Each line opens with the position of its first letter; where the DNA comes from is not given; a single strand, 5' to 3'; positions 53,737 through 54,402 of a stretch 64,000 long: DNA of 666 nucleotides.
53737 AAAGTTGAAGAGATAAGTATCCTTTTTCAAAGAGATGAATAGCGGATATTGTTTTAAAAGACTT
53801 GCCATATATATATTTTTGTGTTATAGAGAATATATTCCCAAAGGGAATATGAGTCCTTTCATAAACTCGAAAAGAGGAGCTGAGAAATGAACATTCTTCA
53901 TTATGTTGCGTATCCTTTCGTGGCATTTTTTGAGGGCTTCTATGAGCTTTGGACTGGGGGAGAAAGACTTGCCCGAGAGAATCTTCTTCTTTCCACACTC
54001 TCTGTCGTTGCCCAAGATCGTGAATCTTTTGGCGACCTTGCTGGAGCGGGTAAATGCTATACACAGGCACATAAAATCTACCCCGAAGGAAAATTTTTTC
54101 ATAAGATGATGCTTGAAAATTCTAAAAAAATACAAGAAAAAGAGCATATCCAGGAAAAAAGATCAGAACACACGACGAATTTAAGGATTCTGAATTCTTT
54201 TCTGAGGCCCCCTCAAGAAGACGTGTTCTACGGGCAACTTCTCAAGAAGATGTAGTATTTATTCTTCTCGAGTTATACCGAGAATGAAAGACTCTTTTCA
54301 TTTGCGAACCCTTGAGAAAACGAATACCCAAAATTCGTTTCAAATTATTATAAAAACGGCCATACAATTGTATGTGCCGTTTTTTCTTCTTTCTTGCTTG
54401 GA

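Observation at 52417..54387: Tandem array of four divergent paralogous small TPR-like proteins, each an independent transcription unit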

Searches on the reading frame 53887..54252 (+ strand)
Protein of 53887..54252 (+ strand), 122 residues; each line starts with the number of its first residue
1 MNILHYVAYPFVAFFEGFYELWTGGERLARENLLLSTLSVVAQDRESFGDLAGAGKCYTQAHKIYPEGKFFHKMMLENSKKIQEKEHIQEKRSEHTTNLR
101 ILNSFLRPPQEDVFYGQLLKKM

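Call 7: search_protein_families(library=pfam, proteins=[window:53887-54252:+], max_evalue=10)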
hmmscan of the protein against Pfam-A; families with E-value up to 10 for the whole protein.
window:53887-54252:+ (122 aa): 1 family
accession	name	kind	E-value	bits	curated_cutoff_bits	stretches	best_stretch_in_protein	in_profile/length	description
PF05788.18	Orbi_VP1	-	0.12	10.2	27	1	61-116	303-358/1302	Orbivirus RNA-dependent RNA polymerase (VP1)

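Call 23: search_protein_representatives(alignment_id=A2)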
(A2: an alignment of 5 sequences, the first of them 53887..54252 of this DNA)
Query: 5 sequences, 97 profile positions. Proteins with E-value up to 0.001 (for the whole library): 2271; up to 1e-10: 203; up to 1e-30: 7. The best 150 are listed.
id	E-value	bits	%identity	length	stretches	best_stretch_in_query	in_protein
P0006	2.7e-47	174.7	-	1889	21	33-62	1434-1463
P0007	5.0e-41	154.6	-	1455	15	25-65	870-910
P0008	1.0e-39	150.3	-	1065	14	39-80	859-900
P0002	1.9e-37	143.1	-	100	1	2-96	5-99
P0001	2.9e-34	132.9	-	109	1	1-94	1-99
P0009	2.5e-31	123.5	-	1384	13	40-63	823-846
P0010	4.1e-31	122.8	-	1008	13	40-63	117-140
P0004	1.3e-28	114.8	-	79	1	5-81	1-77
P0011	1.2e-27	111.7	-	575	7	41-71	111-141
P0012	3.5e-25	103.8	-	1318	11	41-66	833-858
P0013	3.7e-25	103.7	-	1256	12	39-62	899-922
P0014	1.8e-24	101.5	-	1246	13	32-61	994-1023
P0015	8.9e-24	99.3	-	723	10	39-70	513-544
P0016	1.8e-23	98.3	-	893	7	39-80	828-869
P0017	2.0e-23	98.2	-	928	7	27-79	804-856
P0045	2.7e-17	78.5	-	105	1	9-91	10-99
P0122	8.7e-13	64.0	-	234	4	39-65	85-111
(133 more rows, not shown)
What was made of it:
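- On TPR superfamily: The profile matches each family member in a single stretch (call 23).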

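Call 25: search_protein_families(library=pfam, proteins=[P0006, P0011, P0045, P0122], max_evalue=0.001)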
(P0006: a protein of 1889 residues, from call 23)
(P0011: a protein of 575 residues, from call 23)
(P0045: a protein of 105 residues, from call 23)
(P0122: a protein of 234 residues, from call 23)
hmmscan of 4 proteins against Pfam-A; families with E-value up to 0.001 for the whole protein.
P0006 (1889 aa): 38 families (the best 25 are shown)
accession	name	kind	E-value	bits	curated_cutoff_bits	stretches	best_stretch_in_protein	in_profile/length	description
PF13414.12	TPR_11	-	4.5e-235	759.6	26.8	24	1266-1304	1-39/42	TPR repeat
PF00515.34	TPR_1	-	1.6e-209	670.7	27.8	23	1497-1530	1-34/34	Tetratricopeptide repeat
PF07719.23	TPR_2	-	9.4e-195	615.5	27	23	853-883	3-33/34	Tetratricopeptide repeat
PF13181.12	TPR_8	-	2e-158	501.8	25.7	13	1499-1529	3-33/34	Tetratricopeptide repeat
PF13431.12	TPR_17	-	1.2e-151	481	24.4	11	907-939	1-33/34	Tetratricopeptide repeat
PF13432.12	TPR_16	-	5.4e-105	343.6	32.7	16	1470-1528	4-62/65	Tetratricopeptide repeat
PF13424.12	TPR_12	-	2.5e-96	316.4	30.1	16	987-1052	3-76/77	Tetratricopeptide repeat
PF13176.12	TPR_7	-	9.7e-85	272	27.9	1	853-882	1-32/36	Tetratricopeptide repeat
PF13428.12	TPR_14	-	9.3e-73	233.5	23.5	0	854-892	4-42/44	Tetratricopeptide repeat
PF14559.12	TPR_19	-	2.8e-69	229.8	25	8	963-1020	1-58/68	Tetratricopeptide repeat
PF13374.12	TPR_10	-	9e-62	203.9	27.5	1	1021-1049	2-30/42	Tetratricopeptide repeat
PF23914.1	TPR_CcmH_CycH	-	1.1e-49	168.8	42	4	1486-1592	39-148/158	Cytochrome c-type biogenesis protein H TPR domain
PF13174.12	TPR_6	-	7.3e-48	158.4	26.3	0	1499-1528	2-31/33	Tetratricopeptide repeat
PF24575.1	TPR_Slam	-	2.9e-42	143.7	35.2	0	1111-1176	37-100/104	Surface lipoprotein assembly modifier, N-terminal TPR repeats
PF13371.12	TPR_9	-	1.3e-41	140.8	35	4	996-1058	4-66/73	Tetratricopeptide repeat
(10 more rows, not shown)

P0011 (575 aa): 29 families (the best 25 are shown)
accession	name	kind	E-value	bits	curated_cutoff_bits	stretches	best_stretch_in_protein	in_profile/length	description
PF14559.12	TPR_19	-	9.8e-46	154.4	25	6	313-378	2-67/68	Tetratricopeptide repeat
PF13181.12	TPR_8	-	2e-35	118.3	25.7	0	304-334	3-33/34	Tetratricopeptide repeat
PF13432.12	TPR_16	-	3.4e-35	120.5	32.7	3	376-437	3-64/65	Tetratricopeptide repeat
PF07719.23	TPR_2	-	1.2e-34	116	27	2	100-130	3-33/34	Tetratricopeptide repeat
PF13428.12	TPR_14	-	3.4e-32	108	23.5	1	304-344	3-43/44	Tetratricopeptide repeat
PF00515.34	TPR_1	-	3.7e-32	109.2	27.8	2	304-334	3-33/34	Tetratricopeptide repeat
PF23914.1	TPR_CcmH_CycH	-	3.5e-27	95.6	42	3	366-469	46-152/158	Cytochrome c-type biogenesis protein H TPR domain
PF13431.12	TPR_17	-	6e-25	85.8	24.4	0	257-288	2-33/34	Tetratricopeptide repeat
PF13414.12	TPR_11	-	2.8e-23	81.8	26.8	0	309-350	1-42/42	TPR repeat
PF13374.12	TPR_10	-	3.3e-20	71.9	27.5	0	403-431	1-29/42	Tetratricopeptide repeat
PF20308.4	TPR-S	-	1.8e-18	67.4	27.6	1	321-396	5-78/102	Tetratricopeptide Repeats-Sensor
PF22860.2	DUF7017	-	9.8e-18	64.9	27.5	2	341-431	6-98/141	Domain of unknown function (DUF7017)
PF07721.20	TPR_4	-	3.6e-16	58.5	27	0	272-292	5-25/26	Tetratricopeptide repeat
PF09976.15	TPR_21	-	3.9e-16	59.8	25.5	1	104-194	82-174/193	Tetratricopeptide repeat-like domain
PF24575.1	TPR_Slam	-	2.5e-15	57.2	35.2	0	173-219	54-100/104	Surface lipoprotein assembly modifier, N-terminal TPR repeats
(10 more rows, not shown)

P0045 (105 aa): 0 families

P0122 (234 aa): 20 families
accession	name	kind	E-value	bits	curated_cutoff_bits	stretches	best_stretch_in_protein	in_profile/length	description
PF13181.12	TPR_8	-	2.2e-26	90.1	25.7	2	110-141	3-34/34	Tetratricopeptide repeat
PF00515.34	TPR_1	-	3.6e-25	87.1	27.8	3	143-175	2-34/34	Tetratricopeptide repeat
PF07719.23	TPR_2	-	2.5e-24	83.8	27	3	111-141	4-34/34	Tetratricopeptide repeat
PF13428.12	TPR_14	-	6.4e-24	82.4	23.5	2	75-117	2-44/44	Tetratricopeptide repeat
PF13432.12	TPR_16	-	3.2e-21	75.9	32.7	3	112-173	1-62/65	Tetratricopeptide repeat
PF14559.12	TPR_19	-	7.2e-20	71.5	25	3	87-141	4-58/68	Tetratricopeptide repeat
PF13431.12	TPR_17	-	1.3e-18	66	24.4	0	96-128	1-33/34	Tetratricopeptide repeat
PF13424.12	TPR_12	-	3.7e-18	65.9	30.1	1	40-105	4-76/77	Tetratricopeptide repeat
PF13374.12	TPR_10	-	8.2e-18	64.2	27.5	0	110-137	4-31/42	Tetratricopeptide repeat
PF13414.12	TPR_11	-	1.9e-17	63.1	26.8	1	115-156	1-42/42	TPR repeat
PF24575.1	TPR_Slam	-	4.8e-14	53.1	35.2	0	151-197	56-101/104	Surface lipoprotein assembly modifier, N-terminal TPR repeats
PF13174.12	TPR_6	-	1.7e-12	47.5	26.3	0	110-139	2-31/33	Tetratricopeptide repeat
PF13176.12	TPR_7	-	5.1e-11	42.2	27.9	0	181-206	4-28/36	Tetratricopeptide repeat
PF23914.1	TPR_CcmH_CycH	-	1.3e-09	38.5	42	1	98-213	40-157/158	Cytochrome c-type biogenesis protein H TPR domain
PF13371.12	TPR_9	-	2e-07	31.3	35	0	86-145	7-66/73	Tetratricopeptide repeat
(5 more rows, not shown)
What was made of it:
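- Checked: However, a family profile hits 2271 proteins in an exhaustive search, nearly all long multi-TPR proteins matched in 7-21 stretches at profile positions about 35-65 (calls 23, 25).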

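Call 26: find_encoding_contigs(protein=P0045, flank=10000)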
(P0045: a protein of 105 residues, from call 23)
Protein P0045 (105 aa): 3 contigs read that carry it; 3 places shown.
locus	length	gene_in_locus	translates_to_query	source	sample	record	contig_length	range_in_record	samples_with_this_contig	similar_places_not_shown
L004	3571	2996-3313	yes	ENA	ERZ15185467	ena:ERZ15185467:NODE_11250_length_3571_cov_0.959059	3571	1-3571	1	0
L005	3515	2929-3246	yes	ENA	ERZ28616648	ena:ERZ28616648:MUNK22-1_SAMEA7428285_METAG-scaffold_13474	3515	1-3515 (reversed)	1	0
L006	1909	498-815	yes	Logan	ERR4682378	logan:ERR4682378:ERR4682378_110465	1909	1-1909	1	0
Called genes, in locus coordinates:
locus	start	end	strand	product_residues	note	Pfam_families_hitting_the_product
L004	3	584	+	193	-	?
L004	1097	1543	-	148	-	-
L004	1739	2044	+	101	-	-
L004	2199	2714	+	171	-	-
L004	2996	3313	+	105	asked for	-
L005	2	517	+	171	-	?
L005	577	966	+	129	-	-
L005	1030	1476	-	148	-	-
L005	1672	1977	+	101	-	-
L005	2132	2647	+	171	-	-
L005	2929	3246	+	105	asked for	-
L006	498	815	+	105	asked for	-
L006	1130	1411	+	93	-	-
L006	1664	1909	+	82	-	?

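Call 35: find_homologous_proteins(query=A3, max_evalue=0.001)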
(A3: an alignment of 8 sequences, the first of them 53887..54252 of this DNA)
Query A3 (8 sequences) (122 aa, profile of the alignment): 7 proteins with E <= 0.001 among 623 candidates.
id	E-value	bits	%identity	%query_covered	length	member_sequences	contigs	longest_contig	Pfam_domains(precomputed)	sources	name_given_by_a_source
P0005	4.9e-34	134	39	54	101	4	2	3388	-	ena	-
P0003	4.9e-33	131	100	100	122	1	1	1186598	-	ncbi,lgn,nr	ncbi:MAG: hypothetical protein IPN70_04650 [Candidatus Moraniibacteriota bacterium]|nr:MAG: hypothet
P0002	1.4e-30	123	47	43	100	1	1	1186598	-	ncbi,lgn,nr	ncbi:MAG: hypothetical protein IPN70_04635 [Candidatus Moraniibacteriota bacterium]|nr:MAG: hypothet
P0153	3.2e-23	99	26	32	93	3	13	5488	-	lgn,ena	-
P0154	1.6e-22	97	24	41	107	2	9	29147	-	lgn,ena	-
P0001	7.6e-21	92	35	42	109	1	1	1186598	-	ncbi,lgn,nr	ncbi:MAG: hypothetical protein IPN70_04640 [Candidatus Moraniibacteriota bacterium]|nr:MAG: hypothet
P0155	3.9e-17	80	24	34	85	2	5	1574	-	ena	-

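Call 37: find_encoding_contigs(protein=P0154, flank=10000, max_places=6)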
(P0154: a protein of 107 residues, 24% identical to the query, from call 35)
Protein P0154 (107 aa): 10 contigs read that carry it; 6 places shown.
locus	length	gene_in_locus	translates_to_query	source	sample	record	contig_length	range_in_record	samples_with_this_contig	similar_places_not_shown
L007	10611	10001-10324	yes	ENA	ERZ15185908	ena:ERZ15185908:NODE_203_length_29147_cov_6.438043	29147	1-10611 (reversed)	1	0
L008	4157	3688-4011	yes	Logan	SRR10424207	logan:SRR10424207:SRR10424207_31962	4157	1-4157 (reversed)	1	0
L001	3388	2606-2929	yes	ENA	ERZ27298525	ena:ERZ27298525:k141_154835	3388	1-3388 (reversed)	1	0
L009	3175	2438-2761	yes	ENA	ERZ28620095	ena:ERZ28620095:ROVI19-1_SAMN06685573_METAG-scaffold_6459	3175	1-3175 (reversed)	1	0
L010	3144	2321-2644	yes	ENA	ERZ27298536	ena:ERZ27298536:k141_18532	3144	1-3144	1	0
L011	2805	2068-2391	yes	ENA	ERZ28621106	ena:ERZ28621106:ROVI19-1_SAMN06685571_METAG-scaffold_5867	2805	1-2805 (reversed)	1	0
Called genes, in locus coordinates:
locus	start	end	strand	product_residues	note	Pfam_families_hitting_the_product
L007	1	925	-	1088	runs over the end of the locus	PF00873:ACR_tran, PF03176:MMPL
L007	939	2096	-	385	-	PF25917:BSH_RND (weak), PF25919:BSH_CusB (weak), PF25973:BSH_CzcB, PF25967:RND-MFP_C (weak), PF25989:YknX_C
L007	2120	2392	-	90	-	PF02583:Trns_repr_metal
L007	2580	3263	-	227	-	PF09335:VTT_dom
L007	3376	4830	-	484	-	PF03193:RsgA_GTPase (faint), PF00005:ABC_tran, PF02463:SMC_N (faint), PF13191:AAA_16 (faint), PF13476:AAA_23 (faint), PF13555:AAA_29 (faint), PF12848:ABC_tran_Xtn (weak), PF00005:ABC_tran, +3 more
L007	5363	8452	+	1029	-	PF02450:LCAT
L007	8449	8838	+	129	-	-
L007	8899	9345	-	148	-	-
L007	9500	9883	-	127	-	-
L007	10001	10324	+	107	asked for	-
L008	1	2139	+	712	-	?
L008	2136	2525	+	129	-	-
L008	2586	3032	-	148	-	-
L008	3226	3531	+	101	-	-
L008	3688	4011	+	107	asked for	-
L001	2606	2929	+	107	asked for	-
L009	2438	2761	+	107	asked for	-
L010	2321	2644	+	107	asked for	-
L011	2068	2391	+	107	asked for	-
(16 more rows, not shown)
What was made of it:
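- One gene-caller preferred an antisense ORF over A' (call 37).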

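Call 38: find_encoding_contigs(protein=P0155, flank=10000, max_places=6)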
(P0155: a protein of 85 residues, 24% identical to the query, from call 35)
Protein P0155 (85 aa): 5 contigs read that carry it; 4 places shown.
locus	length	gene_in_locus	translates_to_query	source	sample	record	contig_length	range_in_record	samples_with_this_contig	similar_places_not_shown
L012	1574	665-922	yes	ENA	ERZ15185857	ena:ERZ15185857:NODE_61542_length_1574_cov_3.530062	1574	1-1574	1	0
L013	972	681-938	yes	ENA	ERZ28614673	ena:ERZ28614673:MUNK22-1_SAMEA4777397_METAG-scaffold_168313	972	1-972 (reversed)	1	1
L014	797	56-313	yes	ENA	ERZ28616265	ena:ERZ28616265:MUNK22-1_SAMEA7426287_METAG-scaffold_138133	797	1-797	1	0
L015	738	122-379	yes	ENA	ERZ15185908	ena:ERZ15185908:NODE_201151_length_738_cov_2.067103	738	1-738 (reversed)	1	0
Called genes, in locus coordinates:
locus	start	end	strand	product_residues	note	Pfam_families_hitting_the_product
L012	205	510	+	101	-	-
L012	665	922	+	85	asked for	-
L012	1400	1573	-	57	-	?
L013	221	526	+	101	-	-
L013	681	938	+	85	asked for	-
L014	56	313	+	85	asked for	-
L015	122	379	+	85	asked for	-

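Call 42: find_encoding_contigs(protein=P0153, flank=10000, max_places=10)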
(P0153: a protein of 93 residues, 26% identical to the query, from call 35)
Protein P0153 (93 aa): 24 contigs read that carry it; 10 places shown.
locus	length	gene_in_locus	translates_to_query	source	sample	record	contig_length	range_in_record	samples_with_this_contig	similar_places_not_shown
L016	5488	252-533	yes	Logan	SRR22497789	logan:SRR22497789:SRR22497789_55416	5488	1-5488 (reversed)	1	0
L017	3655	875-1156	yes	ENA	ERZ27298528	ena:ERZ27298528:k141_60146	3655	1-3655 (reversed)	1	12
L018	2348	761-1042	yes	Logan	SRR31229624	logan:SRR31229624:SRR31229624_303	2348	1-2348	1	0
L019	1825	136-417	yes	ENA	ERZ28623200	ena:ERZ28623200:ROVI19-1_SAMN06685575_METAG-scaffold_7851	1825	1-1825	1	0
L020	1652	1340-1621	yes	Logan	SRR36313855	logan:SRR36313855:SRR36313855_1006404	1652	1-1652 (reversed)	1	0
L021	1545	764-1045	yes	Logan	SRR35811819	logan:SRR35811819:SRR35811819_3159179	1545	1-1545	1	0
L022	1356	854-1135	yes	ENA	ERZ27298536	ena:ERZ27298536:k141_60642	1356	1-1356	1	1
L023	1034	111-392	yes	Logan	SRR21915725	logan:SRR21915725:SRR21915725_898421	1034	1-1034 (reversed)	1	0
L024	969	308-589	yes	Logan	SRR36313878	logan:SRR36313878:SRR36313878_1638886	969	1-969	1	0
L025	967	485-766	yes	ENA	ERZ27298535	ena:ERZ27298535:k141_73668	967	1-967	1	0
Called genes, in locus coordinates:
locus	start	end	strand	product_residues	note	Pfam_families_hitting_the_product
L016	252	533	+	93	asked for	-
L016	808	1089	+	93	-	PF02325:CCB3_YggT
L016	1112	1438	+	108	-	-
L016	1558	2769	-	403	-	PF04851:ResIII (weak), PF00270:DEAD, PF00271:Helicase_C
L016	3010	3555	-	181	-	PF12796:Ank_2, PF13606:Ank_3 (faint), PF13637:Ank_4 (weak), PF13857:Ank_5 (weak), PF00023:Ank, PF13637:Ank_4, PF13857:Ank_5, PF12796:Ank_2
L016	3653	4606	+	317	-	PF01073:3Beta_HSD (weak), PF01370:Epimerase, PF04321:RmlD_sub_bind (weak), PF16363:GDP_Man_Dehyd, PF07993:NAD_binding_4 (weak)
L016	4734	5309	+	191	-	-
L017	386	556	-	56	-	-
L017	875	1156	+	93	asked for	-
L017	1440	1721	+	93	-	PF02325:CCB3_YggT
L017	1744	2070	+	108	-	-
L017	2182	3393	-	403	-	PF04851:ResIII, PF00270:DEAD, PF00271:Helicase_C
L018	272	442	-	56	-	-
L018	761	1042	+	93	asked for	-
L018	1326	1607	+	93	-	PF02325:CCB3_YggT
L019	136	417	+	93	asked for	-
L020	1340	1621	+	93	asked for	-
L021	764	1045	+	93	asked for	-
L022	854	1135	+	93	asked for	-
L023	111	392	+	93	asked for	-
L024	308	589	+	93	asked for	-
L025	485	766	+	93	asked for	-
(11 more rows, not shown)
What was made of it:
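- The relative has an ankyrin-repeat gene nearby (call 42).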

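Call 43: predict_structure(alignment_id=A4)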
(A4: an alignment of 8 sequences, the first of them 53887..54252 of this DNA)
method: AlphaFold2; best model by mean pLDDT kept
length: 122 residues; sequences in the alignment: 8
mean_pLDDT: 78.1   pTM: 0.53
mean pLDDT of the five models: 78.1, 77.8, 71.5, 71.0, 69.3
residues with pLDDT >= 90: 30; 70-90: 53; 50-70: 36; < 50: 3
segments of 3 or more residues with pLDDT < 50: none
pLDDT, mean of each block of 10 residues (from residue 1): 54 59 68 89 93 93 87 86 88 85 77 62 65
secondary structure, 60 per line:
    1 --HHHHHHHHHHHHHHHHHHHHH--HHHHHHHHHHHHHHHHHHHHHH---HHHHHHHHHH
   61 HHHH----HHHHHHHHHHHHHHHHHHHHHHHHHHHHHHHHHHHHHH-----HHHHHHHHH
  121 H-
elements in order: H3-23 H26-47 H51-64 H69-106 H112-121
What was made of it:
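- D's model is self-capped by helices on both sides (call 43).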

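Call 45: fold_search(model_id=the predicted structure, library=pdb)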
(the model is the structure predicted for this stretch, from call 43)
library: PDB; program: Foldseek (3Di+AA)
matches with E <= 10: 692; with E <= 0.001: 0
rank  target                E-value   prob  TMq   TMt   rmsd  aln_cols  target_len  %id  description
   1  1ihg                  1.7e-01  1.00  0.44  0.15   0.7        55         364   22  Bovine Cyclophilin 40, monoclinic form (released 2001-05-16)
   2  6vfk_A                2.6e-01  0.99  0.37  0.37   3.4        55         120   20  De novo designed tetrahedral nanoparticle T33_dn10 displaying 4 copies of BG505-SOSIP trimer on the surface (released 2020-07-22)
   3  1na3_A                3.3e-01  0.90  0.37  0.51   8.0        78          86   17  Design of Stable alpha-Helical Arrays from an Idealized TPR Motif (released 2003-06-03)
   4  8ump_A                3.5e-01  0.99  0.38  0.38   1.3        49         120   16  T33-ml35 - Designed Tetrahedral Protein Cage Using Machine Learning Algorithms (released 2023-11-15)
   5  2w2u_B                3.5e-01  0.80  0.32  0.45   4.1        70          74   14  STRUCTURAL INSIGHT INTO THE INTERACTION BETWEEN ARCHAEAL ESCRT-III AND AAA-ATPASE (released 2009-07-14)
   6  5lyn_A                4.0e-01  1.00  0.44  0.40   1.3        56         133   18  Structure of the Tpr Domain of Sgt2 in complex with yeast Ssa1 peptide fragment (released 2017-10-25)
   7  1w3b_B                4.0e-01  0.99  0.38  0.13   1.2        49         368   24  The superhelical TPR domain of O-linked GlcNAc transferase reveals structural similarities to importin alpha. (released 2004-09-09)
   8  6vfh_A                4.0e-01  0.97  0.37  0.37   3.5        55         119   20  De novo designed tetrahedral nanoparticle T33_dn10 (released 2020-08-12)
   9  1na0_A                4.5e-01  0.97  0.37  0.38   3.4        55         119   16  Design of Stable alpha-Helical Arrays from an Idealized TPR Motif (released 2003-06-03)
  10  1elw_A                4.8e-01  1.00  0.38  0.39   0.8        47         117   21  Crystal structure of the TPR1 domain of HOP in complex with a HSC70 peptide (released 2000-04-26)
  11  1elw_B                4.8e-01  0.99  0.40  0.43   4.9        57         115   19  Crystal structure of the TPR1 domain of HOP in complex with a HSC70 peptide (released 2000-04-26)
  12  9mni_A                4.8e-01  0.84  0.34  0.57   4.1        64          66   22  CGRP Receptor in complex with dC2_050 (released 2025-10-22)
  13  9hre_A                4.8e-01  0.60  0.35  0.41   8.5       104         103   21  Peptide-substrate-binding (PSB) domain of human type I collagen prolyl 4-hydroxylase complexed with Pro-Hyp-Gly-Pro-Al (released 2025-09-24)
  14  6gxz_C                5.1e-01  0.99  0.41  0.32   1.5        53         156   19  Crystal structure of the human RPAP3(TPR2)-PIH1D1(CS) complex (released 2018-08-08)
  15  4cgv_B                5.4e-01  0.98  0.41  0.40   3.4        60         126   20  First TPR of Spaghetti (RPAP3) bound to HSP90 peptide SRMEEVD (released 2014-05-14)
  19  2v6y_A                5.8e-01  0.82  0.34  0.52   3.7        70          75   18  Structure of the MIT domain from a S. solfataricus Vps4-like ATPase (released 2007-10-16)
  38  4u7y_A                7.0e-01  0.66  0.32  0.44   4.6        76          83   14  Structure of the complex of VPS4B MIT and IST1 MIM (released 2015-02-11)
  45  2w2u_A                7.4e-01  0.80  0.33  0.51   3.5        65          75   15  STRUCTURAL INSIGHT INTO THE INTERACTION BETWEEN ARCHAEAL ESCRT-III AND AAA-ATPASE (released 2009-07-14)
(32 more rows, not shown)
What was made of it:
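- On TPR superfamily: Foldseek gives rmsd 0.7-1.5 A over 47-59 columns to Cyp40, HOP, Sgt2 and PP5 (call 45).
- Closest known: MIT domains. Same: Foldseek lists archaeal and human MIT domains among its weak matches (2w2u, 2v6y, 4u7y; call 45).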

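Call 48: search_protein_families(library=padloc, proteins=[window:53887-54252:+], max_evalue=0.1)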
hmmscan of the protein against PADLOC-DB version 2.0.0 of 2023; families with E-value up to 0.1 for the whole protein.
window:53887-54252:+ (122 aa): 1 family
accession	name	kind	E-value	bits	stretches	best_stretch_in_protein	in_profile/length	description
PDLC03937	RmrT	-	0.011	13.6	1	55-116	70-134/221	-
